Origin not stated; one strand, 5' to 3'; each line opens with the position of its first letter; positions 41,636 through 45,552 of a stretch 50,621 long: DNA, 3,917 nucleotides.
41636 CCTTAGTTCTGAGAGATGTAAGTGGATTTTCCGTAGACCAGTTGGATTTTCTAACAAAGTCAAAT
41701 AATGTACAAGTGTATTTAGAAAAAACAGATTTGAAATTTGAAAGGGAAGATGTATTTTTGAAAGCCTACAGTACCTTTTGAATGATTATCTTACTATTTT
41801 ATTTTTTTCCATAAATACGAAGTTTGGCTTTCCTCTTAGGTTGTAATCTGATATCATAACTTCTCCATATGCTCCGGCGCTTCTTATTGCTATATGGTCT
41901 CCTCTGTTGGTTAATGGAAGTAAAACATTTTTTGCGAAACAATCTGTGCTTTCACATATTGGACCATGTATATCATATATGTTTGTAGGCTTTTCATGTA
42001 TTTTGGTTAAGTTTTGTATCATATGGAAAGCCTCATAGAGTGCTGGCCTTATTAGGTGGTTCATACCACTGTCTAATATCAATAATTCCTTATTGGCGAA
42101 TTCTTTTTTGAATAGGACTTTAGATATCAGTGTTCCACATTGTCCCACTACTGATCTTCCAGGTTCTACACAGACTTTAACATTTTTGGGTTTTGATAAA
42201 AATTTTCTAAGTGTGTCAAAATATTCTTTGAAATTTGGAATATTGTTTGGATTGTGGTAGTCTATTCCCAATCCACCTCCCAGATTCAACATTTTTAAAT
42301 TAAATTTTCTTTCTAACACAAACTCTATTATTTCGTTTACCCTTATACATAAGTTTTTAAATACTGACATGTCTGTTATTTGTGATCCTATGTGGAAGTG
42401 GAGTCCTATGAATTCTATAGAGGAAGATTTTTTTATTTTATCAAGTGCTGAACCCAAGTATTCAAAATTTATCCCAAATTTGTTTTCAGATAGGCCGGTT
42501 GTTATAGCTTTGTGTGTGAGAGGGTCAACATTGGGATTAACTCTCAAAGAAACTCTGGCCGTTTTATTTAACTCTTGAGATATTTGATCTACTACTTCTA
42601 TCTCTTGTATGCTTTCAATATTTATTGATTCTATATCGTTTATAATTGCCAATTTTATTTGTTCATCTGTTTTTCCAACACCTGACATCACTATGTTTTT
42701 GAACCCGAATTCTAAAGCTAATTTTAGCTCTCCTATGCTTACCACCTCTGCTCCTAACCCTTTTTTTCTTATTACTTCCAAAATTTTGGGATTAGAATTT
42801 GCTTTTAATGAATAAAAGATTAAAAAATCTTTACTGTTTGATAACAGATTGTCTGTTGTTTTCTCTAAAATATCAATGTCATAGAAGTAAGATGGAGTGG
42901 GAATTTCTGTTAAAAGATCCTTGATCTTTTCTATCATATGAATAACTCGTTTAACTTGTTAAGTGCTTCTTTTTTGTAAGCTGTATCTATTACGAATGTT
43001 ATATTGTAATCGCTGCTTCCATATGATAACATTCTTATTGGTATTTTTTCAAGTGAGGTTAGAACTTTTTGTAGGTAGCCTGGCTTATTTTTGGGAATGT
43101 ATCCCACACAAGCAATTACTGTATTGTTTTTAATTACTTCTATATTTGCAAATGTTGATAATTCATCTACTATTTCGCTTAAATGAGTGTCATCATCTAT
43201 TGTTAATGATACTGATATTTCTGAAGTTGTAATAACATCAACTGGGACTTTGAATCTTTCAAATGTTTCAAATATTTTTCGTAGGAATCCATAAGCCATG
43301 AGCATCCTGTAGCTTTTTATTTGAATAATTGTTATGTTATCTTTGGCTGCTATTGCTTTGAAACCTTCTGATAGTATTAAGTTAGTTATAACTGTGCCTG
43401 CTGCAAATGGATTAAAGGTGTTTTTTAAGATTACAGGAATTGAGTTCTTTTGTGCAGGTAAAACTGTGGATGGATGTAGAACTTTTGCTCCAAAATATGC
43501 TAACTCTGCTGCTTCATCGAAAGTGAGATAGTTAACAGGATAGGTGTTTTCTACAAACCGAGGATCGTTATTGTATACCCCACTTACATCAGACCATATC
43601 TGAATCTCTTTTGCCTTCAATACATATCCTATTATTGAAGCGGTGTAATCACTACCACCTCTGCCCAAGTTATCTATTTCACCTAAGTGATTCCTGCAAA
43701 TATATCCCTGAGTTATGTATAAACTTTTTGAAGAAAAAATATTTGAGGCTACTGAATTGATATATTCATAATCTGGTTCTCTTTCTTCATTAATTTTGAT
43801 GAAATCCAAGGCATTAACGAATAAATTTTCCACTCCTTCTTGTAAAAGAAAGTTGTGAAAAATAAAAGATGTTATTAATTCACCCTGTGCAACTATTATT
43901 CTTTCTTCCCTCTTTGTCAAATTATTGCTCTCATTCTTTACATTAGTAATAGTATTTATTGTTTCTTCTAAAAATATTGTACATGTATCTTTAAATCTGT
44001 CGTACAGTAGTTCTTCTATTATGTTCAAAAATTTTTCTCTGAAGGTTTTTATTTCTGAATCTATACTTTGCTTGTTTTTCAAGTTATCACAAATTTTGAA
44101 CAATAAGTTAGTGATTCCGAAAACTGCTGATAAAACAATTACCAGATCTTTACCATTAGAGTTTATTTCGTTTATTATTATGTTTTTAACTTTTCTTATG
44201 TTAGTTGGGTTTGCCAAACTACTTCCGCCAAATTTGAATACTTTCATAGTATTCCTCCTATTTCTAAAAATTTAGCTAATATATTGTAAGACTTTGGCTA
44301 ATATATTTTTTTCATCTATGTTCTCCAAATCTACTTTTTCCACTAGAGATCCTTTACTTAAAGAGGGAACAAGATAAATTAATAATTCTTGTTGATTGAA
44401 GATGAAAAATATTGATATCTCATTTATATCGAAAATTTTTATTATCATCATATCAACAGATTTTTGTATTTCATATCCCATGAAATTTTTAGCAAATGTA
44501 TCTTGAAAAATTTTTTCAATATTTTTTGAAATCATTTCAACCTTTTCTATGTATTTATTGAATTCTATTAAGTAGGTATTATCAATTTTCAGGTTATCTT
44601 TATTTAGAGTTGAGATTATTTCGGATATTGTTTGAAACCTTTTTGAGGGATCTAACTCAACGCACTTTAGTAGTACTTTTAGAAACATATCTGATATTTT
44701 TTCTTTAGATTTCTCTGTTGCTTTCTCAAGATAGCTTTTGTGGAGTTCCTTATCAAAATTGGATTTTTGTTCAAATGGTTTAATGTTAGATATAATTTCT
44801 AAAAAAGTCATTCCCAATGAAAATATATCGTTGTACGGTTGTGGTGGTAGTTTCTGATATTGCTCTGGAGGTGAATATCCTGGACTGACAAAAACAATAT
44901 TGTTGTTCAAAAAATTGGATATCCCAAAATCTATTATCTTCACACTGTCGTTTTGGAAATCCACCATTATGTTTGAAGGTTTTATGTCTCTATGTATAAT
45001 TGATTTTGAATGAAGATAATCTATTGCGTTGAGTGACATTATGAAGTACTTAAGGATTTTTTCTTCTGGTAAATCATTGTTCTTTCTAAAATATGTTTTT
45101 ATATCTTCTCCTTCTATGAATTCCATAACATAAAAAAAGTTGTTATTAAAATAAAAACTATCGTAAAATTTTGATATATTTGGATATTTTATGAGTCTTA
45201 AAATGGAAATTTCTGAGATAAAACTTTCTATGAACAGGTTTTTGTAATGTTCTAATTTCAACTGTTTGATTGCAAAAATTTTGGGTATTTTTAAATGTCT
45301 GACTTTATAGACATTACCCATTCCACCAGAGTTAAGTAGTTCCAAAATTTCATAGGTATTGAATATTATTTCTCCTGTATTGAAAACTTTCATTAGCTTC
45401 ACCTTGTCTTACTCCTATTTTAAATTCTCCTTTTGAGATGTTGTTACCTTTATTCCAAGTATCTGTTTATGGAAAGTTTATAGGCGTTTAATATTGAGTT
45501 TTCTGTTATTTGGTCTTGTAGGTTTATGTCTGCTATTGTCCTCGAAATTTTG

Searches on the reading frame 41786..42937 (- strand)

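Call 19: search_protein_families(library=pfam, proteins=[window:41786-42937:-], max_evalue=0.000001)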
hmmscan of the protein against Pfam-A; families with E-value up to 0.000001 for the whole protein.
window:41786-42937:- (383 aa): 2 families
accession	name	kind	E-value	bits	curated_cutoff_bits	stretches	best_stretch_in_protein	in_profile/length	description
PF02784.22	Orn_Arg_deC_N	-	1.5e-53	182.2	23.4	1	31-264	11-246/247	Pyridoxal-dependent decarboxylase, pyridoxal binding domain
PF00278.28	Orn_DAP_Arg_deC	-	4.7e-24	84.9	23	1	101-355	5-95/95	Pyridoxal-dependent decarboxylase, C-terminal sheet domain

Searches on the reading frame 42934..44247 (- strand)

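Call 20: search_protein_families(library=pfam, proteins=[window:42934-44247:-], max_evalue=0.000001)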
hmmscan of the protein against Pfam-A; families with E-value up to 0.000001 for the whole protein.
window:42934-44247:- (437 aa): 2 families
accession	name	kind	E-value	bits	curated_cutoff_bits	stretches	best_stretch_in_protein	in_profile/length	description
PF00696.33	AA_kinase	-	5.9e-38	131.3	24.9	1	2-276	3-234/234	Amino acid kinase family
PF22468.2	ACT_9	-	7.1e-19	67.8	27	1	378-436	1-61/61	ACT domain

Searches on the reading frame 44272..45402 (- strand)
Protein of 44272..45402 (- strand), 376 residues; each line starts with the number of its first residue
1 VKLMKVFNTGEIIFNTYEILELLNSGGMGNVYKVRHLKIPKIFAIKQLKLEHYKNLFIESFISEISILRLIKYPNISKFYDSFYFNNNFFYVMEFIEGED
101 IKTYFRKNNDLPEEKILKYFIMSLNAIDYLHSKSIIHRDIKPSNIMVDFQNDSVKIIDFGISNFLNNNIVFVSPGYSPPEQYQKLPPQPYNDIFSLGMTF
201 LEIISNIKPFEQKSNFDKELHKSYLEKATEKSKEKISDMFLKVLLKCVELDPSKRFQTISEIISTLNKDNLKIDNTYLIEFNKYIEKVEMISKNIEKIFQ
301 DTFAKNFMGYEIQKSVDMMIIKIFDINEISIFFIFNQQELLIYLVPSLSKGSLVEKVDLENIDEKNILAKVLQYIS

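Call 20: search_protein_families(library=pfam, proteins=[window:44272-45402:-], max_evalue=0.000001)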
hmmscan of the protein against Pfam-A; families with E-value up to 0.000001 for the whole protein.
window:44272-45402:- (376 aa): 2 families
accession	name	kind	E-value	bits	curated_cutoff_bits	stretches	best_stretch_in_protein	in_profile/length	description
PF00069.31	Pkinase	-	2.9e-53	181.4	31.7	1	17-262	1-257/263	Protein kinase domain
PF07714.23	PK_Tyr_Ser-Thr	-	1.5e-30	106.8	23.1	1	19-263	3-255/258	Protein tyrosine and serine/threonine kinase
